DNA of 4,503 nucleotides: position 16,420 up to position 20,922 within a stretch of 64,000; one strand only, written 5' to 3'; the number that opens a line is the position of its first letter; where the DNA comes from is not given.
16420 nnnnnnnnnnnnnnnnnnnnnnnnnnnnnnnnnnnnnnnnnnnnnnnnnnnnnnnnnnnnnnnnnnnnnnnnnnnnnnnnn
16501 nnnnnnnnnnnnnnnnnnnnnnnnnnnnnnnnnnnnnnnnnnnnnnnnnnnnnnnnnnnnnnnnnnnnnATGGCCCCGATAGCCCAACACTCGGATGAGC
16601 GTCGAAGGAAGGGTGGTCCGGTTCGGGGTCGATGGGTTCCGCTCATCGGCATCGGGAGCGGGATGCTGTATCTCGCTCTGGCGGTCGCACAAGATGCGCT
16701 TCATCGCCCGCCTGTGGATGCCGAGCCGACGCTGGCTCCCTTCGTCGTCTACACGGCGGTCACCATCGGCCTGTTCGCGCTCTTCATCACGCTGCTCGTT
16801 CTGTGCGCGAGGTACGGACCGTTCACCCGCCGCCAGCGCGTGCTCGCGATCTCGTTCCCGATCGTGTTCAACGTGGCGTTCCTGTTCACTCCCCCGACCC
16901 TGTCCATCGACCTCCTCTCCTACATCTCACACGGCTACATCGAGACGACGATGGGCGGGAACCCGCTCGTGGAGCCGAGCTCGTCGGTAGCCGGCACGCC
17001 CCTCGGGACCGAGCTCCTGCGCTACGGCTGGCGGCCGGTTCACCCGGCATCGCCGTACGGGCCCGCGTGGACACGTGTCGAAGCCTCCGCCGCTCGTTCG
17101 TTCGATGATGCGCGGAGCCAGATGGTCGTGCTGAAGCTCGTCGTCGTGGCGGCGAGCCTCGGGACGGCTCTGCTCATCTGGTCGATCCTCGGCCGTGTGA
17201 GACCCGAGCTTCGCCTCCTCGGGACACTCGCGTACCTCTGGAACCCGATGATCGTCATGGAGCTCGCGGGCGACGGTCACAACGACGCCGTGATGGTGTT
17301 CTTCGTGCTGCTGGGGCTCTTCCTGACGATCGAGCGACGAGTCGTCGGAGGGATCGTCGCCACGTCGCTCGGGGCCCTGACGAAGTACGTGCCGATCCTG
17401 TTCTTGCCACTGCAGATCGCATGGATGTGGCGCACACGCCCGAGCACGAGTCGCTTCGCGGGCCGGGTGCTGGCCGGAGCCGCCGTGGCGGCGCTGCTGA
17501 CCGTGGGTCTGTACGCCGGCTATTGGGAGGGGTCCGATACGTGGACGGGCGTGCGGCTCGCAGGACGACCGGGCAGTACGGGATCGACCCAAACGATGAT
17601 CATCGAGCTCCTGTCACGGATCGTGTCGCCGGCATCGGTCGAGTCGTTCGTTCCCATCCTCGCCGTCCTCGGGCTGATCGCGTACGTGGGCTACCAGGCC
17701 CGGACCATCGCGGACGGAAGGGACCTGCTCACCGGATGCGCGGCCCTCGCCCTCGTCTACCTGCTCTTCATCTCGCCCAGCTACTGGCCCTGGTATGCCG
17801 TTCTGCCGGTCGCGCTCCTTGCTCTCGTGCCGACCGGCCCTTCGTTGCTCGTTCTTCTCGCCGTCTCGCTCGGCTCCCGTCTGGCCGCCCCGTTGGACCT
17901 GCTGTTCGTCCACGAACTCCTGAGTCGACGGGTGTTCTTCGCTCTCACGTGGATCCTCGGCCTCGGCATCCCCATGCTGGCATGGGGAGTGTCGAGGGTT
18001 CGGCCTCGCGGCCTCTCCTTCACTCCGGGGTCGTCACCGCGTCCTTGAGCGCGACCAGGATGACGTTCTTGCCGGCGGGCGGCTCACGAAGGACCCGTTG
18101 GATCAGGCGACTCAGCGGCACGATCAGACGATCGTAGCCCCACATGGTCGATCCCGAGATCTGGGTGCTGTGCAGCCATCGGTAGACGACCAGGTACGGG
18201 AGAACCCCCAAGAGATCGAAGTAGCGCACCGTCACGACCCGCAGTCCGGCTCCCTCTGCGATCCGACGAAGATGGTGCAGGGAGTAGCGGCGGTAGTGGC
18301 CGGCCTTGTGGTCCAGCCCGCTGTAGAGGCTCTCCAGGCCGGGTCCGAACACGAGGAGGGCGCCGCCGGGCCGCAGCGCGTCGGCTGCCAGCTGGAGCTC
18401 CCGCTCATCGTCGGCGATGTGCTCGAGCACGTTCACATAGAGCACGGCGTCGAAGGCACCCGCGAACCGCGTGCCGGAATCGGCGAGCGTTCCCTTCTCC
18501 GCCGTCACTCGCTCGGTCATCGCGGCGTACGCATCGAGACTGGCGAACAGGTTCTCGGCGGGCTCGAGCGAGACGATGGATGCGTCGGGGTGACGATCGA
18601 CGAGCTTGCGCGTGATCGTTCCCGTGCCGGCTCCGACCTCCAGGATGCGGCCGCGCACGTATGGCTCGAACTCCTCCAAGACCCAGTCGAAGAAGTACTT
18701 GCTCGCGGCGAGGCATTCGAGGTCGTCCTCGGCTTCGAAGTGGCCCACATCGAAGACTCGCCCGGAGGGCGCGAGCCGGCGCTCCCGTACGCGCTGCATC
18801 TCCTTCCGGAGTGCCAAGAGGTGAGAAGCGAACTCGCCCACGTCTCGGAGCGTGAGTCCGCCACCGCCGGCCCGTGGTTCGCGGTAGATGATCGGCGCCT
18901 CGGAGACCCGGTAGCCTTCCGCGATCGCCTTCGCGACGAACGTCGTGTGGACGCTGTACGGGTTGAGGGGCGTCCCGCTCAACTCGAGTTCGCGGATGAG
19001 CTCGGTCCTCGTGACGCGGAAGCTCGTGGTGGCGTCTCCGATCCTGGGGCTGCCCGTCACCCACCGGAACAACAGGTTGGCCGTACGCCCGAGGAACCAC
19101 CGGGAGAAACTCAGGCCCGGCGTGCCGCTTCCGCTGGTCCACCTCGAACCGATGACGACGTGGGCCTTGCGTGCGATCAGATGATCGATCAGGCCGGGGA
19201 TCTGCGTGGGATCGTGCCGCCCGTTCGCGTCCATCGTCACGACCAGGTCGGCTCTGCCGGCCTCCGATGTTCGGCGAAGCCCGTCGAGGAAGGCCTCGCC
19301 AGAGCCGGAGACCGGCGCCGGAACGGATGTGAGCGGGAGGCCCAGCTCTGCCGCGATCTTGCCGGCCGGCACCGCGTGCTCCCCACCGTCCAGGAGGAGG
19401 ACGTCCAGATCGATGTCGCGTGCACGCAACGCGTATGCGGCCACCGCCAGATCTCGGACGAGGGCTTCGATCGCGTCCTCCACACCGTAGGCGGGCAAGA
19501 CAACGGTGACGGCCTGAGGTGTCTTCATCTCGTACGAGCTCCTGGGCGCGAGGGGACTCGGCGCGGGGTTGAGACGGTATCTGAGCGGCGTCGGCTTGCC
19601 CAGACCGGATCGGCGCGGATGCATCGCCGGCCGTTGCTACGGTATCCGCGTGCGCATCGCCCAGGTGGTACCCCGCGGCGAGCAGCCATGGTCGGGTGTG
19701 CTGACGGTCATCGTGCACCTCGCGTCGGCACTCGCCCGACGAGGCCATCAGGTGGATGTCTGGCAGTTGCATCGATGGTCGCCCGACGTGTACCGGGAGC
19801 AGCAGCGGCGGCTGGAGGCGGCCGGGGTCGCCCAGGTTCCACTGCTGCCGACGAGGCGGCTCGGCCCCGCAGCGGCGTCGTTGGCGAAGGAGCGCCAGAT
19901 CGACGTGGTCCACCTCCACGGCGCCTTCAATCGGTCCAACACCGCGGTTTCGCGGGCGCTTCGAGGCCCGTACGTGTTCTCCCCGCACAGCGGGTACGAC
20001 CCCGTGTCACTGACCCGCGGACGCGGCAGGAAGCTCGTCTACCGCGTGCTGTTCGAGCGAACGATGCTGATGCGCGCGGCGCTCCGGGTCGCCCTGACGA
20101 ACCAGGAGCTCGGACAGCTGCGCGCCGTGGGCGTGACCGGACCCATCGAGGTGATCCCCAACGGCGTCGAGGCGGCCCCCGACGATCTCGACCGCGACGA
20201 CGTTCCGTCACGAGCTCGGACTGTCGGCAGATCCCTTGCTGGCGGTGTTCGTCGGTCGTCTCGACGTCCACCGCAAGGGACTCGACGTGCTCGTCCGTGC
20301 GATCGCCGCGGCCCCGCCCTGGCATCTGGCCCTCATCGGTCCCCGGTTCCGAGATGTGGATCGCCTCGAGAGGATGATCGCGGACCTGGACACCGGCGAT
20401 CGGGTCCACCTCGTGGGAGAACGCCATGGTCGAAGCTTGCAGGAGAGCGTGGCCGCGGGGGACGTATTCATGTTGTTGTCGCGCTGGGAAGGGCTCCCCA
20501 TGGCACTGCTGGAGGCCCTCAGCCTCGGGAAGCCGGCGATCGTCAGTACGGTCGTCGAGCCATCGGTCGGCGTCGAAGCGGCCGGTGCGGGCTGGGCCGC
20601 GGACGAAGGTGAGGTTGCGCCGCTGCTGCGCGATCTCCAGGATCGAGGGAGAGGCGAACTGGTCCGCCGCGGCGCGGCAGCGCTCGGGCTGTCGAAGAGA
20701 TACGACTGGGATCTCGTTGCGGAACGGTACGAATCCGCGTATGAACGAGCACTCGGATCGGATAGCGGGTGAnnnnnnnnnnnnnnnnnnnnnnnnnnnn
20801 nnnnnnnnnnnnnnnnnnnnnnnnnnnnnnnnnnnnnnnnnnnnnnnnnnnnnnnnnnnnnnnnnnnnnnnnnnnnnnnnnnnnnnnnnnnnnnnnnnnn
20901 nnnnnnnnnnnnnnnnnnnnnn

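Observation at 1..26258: About 26 kb envelope-glycan locus built on lipid-linked monosaccharide donors plus multiple GT-C-like membrane proteins, with sulfation, methylation and acylation functions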

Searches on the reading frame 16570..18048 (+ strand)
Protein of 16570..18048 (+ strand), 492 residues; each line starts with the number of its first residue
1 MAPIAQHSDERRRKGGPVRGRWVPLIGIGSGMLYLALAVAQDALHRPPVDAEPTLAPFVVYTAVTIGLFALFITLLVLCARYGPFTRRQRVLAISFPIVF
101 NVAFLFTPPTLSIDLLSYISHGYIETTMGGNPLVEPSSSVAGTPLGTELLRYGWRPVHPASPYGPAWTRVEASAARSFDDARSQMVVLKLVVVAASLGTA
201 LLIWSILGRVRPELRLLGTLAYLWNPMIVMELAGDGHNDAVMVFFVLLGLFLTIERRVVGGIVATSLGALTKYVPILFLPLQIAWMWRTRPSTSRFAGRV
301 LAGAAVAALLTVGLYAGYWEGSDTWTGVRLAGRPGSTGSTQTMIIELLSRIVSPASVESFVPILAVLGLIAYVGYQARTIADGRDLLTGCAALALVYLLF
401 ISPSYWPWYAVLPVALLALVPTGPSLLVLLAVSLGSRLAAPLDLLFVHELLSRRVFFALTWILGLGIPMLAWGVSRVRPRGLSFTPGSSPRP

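Call 6: search_protein_families(library=pfam, proteins=[window:16570-18048:+], max_evalue=0.01)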
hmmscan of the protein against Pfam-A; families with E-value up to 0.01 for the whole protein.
window:16570-18048:+ (492 aa): 2 families
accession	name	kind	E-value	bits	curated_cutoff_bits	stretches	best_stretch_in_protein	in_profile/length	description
PF09594.16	GT87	-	4.3e-06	27.1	25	1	187-403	25-237/237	Glycosyltransferase family 87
PF06728.19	PIG-U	-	0.0019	17.8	24.5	0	187-314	80-224/378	GPI transamidase subunit PIG-U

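Call 11: search_protein_families(library=ncbifam, proteins=[window:16570-18048:+], max_evalue=0.01)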
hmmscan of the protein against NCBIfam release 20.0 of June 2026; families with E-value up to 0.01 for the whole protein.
window:16570-18048:+ (492 aa): 1 family
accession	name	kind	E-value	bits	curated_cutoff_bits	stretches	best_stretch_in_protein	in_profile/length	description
TIGR03459.1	crt_membr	equivalog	6.3e-12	45.1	439.4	1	101-295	86-274/470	alpha-(1->6)-mannopyranosyltransferase A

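Call 24: search_solved_structures(query=window:16570-18048:+, max_evalue=1)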
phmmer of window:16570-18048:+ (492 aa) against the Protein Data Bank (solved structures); distinct sequences matched with E-value up to 1: 0.

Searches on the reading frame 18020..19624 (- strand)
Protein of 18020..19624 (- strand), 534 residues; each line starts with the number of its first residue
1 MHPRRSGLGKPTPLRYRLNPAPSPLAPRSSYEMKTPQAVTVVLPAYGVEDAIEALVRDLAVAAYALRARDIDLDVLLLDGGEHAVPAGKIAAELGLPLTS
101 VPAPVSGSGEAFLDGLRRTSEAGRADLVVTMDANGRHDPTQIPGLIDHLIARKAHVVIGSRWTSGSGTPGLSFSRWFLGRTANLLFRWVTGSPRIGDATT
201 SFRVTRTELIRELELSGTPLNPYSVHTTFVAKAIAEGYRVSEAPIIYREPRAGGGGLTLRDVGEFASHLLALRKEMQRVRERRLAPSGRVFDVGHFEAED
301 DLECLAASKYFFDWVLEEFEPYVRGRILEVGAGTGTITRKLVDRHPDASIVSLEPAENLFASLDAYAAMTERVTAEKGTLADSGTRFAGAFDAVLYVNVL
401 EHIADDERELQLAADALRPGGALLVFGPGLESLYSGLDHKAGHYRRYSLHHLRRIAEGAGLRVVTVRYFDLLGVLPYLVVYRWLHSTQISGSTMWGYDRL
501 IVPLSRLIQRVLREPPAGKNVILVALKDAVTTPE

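Call 6: search_protein_families(library=pfam, proteins=[window:18020-19624:-], max_evalue=0.01)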
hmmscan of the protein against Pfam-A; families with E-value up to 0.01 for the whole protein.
window:18020-19624:- (534 aa): 9 families
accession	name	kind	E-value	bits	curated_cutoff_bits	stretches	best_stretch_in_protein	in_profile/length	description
PF13489.12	Methyltransf_23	-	7.2e-15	55.5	27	1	312-465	10-163/164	Methyltransferase domain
PF08242.18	Methyltransf_12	-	5.2e-12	46.8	30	1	328-423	1-98/98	Methyltransferase domain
PF13649.12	Methyltransf_25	-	1.3e-10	42.2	27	1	327-421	1-97/97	Methyltransferase domain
PF08241.18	Methyltransf_11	-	6.2e-09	36.8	21.2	1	328-424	1-94/95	Methyltransferase domain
PF00535.33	Glycos_transf_2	-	3.5e-06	27.5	23.3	1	40-212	1-166/168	Glycosyl transferase family 2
PF13847.12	Methyltransf_31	-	0.00027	21.1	27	1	326-425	6-109/145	Methyltransferase domain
PF13579.12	Glyco_trans_4_4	-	0.0018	19.1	29.7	0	63-180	11-119/158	Glycosyl transferase 4-like domain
PF00398.26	RrnaAD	-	0.0022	17.6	24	1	324-373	31-78/263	Ribosomal RNA adenine dimethylase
PF05891.18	Methyltransf_PK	-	0.007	16.4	27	0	306-465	36-198/218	AdoMet dependent proline di-methyltransferase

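Call 11: search_protein_families(library=ncbifam, proteins=[window:18020-19624:-], max_evalue=0.01)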
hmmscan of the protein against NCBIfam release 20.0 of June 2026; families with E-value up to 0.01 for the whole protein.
window:18020-19624:- (534 aa): 18 families
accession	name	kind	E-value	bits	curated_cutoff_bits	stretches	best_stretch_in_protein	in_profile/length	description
TIGR04182.1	glyco_TIGR04182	equivalog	1.1e-09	38.1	325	1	39-256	2-198/293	S-layer glycoprotein N-glycosyltransferase AglJ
NF058614.1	PPMAGASynPpgS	equivalog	7.4e-09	35.3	370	1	69-247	23-198/226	polyprenyl-phospho-N-acetylgalactosaminyl synthase PpgS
NF041391.1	DPhHxTase_Halo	equivalog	2.7e-08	33.1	375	1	45-253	3-188/213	dolichyl-phosphate hexose transferase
NF043040.1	corrin_prot_MT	hypoth_equivalog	4.3e-08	32.8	180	1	323-425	41-147/216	corrinoid protein-associated methyltransferase CpaM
TIGR01983.1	UbiG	equivalog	1.1e-06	28.1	102.95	1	324-425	50-151/228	bifunctional 2-polyprenyl-6-hydroxyphenol methylase/3-demethylubiquinol 3-O-methyltransferase UbiG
NF010703.0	PRK14103.1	equivalog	3.4e-05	23.4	320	1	324-429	30-128/256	trans-aconitate 2-methyltransferase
NF011650.0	PRK15068.1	equivalog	0.00015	20.7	209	1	308-424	107-224/324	tRNA 5-methoxyuridine(34)/uridine 5-oxyacetic acid(34) synthase CmoB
TIGR00452.1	TIGR00452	equivalog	0.00035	19.5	275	1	308-425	102-219/316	tRNA 5-methoxyuridine(34)/uridine 5-oxyacetic acid(34) synthase CmoB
NF008264.0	PRK11036.1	equivalog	0.00068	19.2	366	1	316-425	38-147/261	tRNA uridine 5-oxyacetic acid(34) methyltransferase CmoM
TIGR02072.1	BioC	equivalog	0.00083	19.2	184.95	1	317-433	28-140/244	malonyl-ACP O-methyltransferase BioC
NF007986.1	PRK10714.1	equivalog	0.0011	18.1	529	1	37-211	6-170/316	undecaprenyl-phosphate 4-deoxy-4-formamido-L-arabinose transferase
NF045667.1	MTase_DVU1556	equivalog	0.0012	18.4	155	1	324-425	23-119/213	DVU_1556 family methyltransferase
TIGR02469.1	CbiT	equivalog_domain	0.0016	18.7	78.3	1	316-365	12-61/124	precorrin-6Y C5,15-methyltransferase (decarboxylating) subunit CbiT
TIGR04074.1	bacter_Hen1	equivalog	0.003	16.1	340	1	324-406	283-371/462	3' terminal RNA ribose 2'-O-methyltransferase Hen1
NF010496.0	PRK13915.1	equivalog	0.0032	16.6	262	1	32-153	26-146/307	glucosyl-3-phosphoglycerate synthase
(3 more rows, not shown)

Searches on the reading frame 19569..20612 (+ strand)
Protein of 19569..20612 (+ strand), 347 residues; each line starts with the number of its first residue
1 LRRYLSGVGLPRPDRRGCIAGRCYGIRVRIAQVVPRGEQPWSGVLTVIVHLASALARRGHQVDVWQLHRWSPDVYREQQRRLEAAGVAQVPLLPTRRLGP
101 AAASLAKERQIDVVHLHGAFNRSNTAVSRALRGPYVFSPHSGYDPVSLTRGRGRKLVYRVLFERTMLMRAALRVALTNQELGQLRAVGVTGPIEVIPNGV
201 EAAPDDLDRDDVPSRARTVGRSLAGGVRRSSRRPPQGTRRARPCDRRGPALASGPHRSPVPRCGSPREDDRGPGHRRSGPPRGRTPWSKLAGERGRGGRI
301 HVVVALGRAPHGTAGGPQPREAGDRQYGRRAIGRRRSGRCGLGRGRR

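Call 6: search_protein_families(library=pfam, proteins=[window:19569-20612:+], max_evalue=0.01)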
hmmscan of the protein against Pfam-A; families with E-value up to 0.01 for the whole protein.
window:19569-20612:+ (347 aa): 2 families
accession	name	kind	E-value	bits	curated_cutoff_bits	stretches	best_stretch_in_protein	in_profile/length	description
PF13439.12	Glyco_transf_4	-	2e-22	80.5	28.5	1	42-201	2-167/170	Glycosyltransferase Family 4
PF13579.12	Glyco_trans_4_4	-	1.8e-17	64.5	29.7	1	43-199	2-158/158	Glycosyl transferase 4-like domain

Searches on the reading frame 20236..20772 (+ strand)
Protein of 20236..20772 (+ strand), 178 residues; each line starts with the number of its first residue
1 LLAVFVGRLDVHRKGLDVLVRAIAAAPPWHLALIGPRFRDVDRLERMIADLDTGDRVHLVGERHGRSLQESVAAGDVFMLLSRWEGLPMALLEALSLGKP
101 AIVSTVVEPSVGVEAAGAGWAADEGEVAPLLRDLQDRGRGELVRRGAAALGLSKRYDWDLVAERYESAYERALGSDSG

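Call 8: search_protein_families(library=pfam, proteins=[window:20236-20772:+], max_evalue=0.01)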
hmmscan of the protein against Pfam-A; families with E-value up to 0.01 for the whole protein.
window:20236-20772:+ (178 aa): 3 families
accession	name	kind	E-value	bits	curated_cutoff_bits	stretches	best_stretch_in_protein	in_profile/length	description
PF13692.12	Glyco_trans_1_4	-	1.8e-19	70.8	27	1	4-125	5-127/142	Glycosyl transferases group 1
PF00534.26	Glycos_transf_1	-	3.7e-19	69.3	26.4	1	3-128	18-146/172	Glycosyl transferases group 1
PF20706.3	GT4-conflict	-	2.2e-08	34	26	1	4-105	201-312/385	Family 4 Glycosyltransferase in conflict systems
